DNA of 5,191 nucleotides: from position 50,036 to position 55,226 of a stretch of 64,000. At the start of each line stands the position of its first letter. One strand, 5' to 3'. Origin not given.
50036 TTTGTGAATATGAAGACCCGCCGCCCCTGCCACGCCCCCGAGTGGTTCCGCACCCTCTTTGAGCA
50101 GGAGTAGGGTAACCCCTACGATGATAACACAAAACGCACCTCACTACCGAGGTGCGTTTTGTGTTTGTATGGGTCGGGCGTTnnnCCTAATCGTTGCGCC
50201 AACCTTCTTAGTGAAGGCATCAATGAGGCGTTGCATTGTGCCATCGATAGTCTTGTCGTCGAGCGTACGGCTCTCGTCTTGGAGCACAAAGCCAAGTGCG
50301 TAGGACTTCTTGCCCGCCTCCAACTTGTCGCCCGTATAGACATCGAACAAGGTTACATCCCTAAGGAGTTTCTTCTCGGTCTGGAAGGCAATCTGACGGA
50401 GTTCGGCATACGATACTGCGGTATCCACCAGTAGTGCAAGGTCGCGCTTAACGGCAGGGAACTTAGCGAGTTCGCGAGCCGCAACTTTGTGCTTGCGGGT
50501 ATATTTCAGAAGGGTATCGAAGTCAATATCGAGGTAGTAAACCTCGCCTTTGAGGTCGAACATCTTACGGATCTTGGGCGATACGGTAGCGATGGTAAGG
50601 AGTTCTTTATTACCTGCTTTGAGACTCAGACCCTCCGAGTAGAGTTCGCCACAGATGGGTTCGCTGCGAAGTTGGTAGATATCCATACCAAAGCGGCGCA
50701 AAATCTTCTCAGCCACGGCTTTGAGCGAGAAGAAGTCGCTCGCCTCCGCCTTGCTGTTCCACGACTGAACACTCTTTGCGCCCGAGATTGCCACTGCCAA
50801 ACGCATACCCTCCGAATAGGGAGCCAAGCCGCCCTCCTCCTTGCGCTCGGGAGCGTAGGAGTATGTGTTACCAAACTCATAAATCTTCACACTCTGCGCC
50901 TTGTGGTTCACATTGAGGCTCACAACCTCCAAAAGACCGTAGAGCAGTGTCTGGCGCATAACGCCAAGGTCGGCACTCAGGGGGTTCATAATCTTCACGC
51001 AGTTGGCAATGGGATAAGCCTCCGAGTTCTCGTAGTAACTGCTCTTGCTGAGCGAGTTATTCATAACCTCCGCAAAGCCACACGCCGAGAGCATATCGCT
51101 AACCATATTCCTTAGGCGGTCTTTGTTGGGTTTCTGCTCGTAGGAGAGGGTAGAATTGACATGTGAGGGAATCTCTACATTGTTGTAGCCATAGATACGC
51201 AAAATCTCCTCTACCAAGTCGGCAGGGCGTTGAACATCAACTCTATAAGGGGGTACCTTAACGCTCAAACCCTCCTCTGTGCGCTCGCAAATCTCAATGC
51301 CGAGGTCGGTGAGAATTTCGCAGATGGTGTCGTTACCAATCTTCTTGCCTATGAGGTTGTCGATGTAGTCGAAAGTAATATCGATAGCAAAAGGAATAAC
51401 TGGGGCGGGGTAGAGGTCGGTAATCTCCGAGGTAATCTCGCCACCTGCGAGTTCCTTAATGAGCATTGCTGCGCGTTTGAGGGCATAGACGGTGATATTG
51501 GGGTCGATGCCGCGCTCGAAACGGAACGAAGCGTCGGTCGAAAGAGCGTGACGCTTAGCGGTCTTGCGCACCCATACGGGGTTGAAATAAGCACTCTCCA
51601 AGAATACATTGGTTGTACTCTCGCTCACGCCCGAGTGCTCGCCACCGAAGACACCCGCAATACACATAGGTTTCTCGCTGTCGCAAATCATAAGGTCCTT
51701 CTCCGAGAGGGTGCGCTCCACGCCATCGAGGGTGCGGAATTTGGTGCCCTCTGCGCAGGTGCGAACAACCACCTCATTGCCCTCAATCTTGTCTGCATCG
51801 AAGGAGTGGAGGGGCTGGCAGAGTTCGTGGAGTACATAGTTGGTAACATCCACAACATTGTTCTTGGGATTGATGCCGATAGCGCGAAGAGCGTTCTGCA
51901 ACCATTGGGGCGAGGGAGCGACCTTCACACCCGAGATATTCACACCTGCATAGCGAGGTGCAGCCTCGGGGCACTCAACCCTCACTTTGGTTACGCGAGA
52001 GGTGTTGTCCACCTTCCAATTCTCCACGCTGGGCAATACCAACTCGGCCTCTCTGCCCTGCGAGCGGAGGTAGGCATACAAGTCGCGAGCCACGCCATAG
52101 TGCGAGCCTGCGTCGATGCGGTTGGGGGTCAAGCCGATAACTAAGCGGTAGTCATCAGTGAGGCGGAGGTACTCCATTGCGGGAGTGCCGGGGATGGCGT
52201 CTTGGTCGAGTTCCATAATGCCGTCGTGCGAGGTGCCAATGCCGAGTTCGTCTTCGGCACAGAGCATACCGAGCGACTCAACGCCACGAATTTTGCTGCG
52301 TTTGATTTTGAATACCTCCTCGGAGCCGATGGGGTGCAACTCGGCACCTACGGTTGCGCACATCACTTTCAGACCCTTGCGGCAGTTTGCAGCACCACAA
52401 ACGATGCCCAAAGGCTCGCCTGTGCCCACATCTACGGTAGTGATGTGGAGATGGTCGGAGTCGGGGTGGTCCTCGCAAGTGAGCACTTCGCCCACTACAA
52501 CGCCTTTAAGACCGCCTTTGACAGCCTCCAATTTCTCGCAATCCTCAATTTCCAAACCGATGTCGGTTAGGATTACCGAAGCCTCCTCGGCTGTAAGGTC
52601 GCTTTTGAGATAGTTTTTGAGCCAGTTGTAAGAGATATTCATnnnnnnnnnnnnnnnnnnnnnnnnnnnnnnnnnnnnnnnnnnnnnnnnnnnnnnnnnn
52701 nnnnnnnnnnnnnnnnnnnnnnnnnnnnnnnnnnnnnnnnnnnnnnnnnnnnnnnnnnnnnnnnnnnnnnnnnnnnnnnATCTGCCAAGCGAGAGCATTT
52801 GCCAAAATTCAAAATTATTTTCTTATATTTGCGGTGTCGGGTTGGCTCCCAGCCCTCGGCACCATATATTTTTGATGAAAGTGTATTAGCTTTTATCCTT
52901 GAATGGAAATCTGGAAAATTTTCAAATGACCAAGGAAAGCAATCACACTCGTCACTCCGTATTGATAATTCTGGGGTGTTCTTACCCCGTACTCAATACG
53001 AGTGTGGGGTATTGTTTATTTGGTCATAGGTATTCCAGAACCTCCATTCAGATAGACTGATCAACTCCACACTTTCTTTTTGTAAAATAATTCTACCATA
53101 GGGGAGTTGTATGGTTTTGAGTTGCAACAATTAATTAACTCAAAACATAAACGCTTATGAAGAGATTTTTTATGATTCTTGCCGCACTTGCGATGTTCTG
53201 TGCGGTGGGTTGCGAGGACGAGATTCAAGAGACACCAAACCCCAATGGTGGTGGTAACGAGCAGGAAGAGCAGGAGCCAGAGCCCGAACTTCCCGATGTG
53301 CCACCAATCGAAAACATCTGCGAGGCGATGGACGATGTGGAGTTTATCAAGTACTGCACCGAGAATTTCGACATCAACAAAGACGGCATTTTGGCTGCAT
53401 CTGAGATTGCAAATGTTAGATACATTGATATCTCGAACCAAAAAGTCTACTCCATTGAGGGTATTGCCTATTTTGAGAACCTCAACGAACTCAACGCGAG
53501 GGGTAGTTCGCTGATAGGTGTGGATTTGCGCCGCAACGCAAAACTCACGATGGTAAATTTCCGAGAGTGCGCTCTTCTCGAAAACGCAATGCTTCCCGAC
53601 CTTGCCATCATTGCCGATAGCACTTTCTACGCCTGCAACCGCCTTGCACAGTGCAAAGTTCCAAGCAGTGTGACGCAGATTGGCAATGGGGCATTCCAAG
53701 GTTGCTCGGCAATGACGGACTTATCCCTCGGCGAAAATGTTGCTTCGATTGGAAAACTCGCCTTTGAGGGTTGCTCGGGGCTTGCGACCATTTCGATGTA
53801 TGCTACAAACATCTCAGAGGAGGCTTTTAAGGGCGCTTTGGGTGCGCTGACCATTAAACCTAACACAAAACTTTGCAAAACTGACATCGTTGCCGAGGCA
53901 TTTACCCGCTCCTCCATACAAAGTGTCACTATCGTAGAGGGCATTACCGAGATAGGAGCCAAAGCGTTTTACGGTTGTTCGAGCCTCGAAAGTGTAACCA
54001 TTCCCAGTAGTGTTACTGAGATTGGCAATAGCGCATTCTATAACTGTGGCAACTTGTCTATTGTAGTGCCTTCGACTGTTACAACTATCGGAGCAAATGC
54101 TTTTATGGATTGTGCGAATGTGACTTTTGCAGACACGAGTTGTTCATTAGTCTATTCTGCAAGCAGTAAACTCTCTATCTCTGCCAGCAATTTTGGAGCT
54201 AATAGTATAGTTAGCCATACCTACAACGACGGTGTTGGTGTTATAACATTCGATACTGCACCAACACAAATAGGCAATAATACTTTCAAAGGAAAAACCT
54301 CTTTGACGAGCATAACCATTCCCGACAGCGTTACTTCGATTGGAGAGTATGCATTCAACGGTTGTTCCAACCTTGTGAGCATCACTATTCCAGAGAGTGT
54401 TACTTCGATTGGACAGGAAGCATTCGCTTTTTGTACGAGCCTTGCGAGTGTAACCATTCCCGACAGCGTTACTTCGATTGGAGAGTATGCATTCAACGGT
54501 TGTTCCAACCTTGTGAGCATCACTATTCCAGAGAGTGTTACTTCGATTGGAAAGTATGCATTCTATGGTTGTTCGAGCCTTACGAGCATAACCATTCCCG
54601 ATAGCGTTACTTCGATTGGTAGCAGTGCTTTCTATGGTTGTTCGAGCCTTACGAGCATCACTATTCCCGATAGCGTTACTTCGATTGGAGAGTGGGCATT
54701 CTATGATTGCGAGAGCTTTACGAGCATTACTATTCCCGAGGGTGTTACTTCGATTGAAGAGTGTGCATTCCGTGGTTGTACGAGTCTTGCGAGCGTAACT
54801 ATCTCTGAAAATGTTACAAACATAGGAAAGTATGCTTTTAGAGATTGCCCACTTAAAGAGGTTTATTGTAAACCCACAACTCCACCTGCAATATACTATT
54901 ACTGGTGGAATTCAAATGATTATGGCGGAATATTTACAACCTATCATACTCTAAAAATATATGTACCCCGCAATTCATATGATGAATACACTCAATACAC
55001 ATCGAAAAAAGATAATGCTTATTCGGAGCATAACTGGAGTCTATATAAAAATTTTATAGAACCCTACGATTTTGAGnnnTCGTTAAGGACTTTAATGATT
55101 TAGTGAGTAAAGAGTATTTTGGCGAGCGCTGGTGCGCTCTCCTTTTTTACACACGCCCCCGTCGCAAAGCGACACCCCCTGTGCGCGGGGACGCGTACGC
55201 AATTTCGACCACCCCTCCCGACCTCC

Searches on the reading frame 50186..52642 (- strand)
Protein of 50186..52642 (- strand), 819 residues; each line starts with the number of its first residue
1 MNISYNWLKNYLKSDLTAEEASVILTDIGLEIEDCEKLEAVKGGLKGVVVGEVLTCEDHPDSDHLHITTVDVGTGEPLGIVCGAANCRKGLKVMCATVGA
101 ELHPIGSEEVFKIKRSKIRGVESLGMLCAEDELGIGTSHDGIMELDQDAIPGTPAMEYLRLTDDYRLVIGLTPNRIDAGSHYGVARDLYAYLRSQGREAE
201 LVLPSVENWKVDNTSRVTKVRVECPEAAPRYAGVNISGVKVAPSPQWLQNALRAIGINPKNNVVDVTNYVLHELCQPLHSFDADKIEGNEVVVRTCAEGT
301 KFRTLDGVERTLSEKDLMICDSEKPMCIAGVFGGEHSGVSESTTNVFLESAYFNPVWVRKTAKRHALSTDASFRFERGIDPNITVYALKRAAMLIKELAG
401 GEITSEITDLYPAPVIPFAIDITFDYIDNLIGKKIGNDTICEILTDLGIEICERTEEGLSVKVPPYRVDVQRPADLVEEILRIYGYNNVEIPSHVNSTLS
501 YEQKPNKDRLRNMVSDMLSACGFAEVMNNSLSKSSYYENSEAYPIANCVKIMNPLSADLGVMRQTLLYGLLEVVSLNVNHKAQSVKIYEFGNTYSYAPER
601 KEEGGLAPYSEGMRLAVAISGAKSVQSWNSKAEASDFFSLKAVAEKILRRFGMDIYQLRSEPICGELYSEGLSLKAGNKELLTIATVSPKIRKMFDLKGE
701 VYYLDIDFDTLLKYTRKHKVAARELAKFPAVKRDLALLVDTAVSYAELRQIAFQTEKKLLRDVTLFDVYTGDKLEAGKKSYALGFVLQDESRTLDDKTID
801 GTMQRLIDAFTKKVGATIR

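Call 43: search_protein_families(library=pfam, proteins=[window:50186-52642:-], max_evalue=0.001)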
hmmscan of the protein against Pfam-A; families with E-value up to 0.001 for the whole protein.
window:50186-52642:- (819 aa): 6 families
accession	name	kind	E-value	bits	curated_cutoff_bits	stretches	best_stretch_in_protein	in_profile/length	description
PF03483.22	B3_4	-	4.3e-70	235.3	29.3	1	228-400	2-174/174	B3/4 domain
PF17759.6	tRNA_synthFbeta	-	2.8e-41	141.8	22.4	1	492-708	2-214/214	Phenylalanyl tRNA synthetase beta chain CLM domain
PF03147.19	FDX-ACB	-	3.6e-27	95.1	31.1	1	727-819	2-94/94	Ferredoxin-fold anticodon binding domain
PF03484.21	B5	-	3.2e-24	85.4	28.6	1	420-486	1-67/67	tRNA synthetase B5 domain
PF01588.26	tRNA_bind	-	1.7e-21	76.5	27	1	48-153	1-95/96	Putative tRNA binding domain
PF18262.7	PhetRS_B1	-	0.00075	20.1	26.8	0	2-38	5-41/83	Phe-tRNA synthetase beta subunit B1 domain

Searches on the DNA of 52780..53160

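Call 5: search_rna_families(source=window, start=52780, end=53160, threshold=evalue, max_evalue=10, show_alignments=3)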
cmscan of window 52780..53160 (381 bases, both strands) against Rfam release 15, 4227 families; matches with E-value up to 10: 4.
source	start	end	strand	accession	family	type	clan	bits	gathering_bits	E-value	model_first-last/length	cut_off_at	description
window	52934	53021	+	RF04312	trpB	Cis-reg;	-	16.6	59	9.4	1-107/107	no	trpB ncRNA motif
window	52945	53012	+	RF03355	mir-2008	Gene; miRNA;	-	14.2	93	5.8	1-85/85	no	mir-2008 microRNA precursor family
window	53039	53093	+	RF02181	ST7-AS2_1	Gene; lncRNA;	-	12.5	80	4.5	1-72/72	no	ST7 antisense RNA 2 conserved region 1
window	53049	53147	+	RF02060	STnc410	Gene; sRNA;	-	11.8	50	4.1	1-158/158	no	Enterobacterial sRNA STnc410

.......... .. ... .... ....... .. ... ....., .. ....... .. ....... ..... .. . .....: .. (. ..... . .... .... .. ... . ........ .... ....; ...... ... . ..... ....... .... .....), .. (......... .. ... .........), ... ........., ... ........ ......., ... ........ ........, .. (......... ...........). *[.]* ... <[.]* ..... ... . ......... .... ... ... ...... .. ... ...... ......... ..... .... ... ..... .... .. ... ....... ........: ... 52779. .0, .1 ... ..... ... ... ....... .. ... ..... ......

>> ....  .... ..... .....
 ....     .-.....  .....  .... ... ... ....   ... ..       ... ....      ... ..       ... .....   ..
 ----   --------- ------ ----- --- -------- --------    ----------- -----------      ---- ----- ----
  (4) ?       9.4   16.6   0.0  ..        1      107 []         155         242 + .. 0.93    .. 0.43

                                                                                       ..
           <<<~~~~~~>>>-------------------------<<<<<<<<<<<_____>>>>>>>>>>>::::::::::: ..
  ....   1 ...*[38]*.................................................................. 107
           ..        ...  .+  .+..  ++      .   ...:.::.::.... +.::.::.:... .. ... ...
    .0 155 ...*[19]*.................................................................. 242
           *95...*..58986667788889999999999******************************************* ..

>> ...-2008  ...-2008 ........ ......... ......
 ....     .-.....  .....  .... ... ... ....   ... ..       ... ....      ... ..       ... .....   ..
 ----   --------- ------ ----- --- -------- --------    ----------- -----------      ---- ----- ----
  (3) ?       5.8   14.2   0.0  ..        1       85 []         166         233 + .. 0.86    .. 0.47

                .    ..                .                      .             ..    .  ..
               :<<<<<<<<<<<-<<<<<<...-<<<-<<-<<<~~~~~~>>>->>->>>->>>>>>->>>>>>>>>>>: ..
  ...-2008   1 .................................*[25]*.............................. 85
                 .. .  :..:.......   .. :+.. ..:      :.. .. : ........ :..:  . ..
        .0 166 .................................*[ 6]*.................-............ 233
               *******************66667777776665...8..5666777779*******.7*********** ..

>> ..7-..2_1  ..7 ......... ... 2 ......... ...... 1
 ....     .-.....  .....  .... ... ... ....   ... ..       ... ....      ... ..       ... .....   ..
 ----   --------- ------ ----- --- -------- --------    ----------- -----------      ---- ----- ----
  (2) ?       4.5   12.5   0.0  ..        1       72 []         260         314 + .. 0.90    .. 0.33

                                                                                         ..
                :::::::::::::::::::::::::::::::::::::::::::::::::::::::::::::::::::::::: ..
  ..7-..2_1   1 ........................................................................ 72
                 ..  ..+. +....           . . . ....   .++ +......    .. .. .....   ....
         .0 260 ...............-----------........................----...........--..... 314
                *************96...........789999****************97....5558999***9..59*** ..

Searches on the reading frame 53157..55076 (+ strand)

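Call 43: search_protein_families(library=pfam, proteins=[window:53157-55076:+], max_evalue=0.001)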
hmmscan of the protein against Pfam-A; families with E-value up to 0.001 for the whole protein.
window:53157-55076:+ (640 aa): 4 families
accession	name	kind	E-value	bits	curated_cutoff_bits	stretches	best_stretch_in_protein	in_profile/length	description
PF13306.12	LRR_5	-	9.1e-114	375.1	27.7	4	462-572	1-109/127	BspA type Leucine rich repeat region (6 copies)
PF13855.12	LRR_8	-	9e-18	64.2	27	0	171-214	12-56/61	Leucine rich repeat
PF23952.1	LRR_EndoS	-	7.3e-05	23.4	27.9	0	90-119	28-57/116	Endo-beta-N-acetylglucosaminidase EndoS LRR domain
PF12799.13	LRR_4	-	0.0001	22.8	27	0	86-116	2-32/44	Leucine Rich repeats (2 copies)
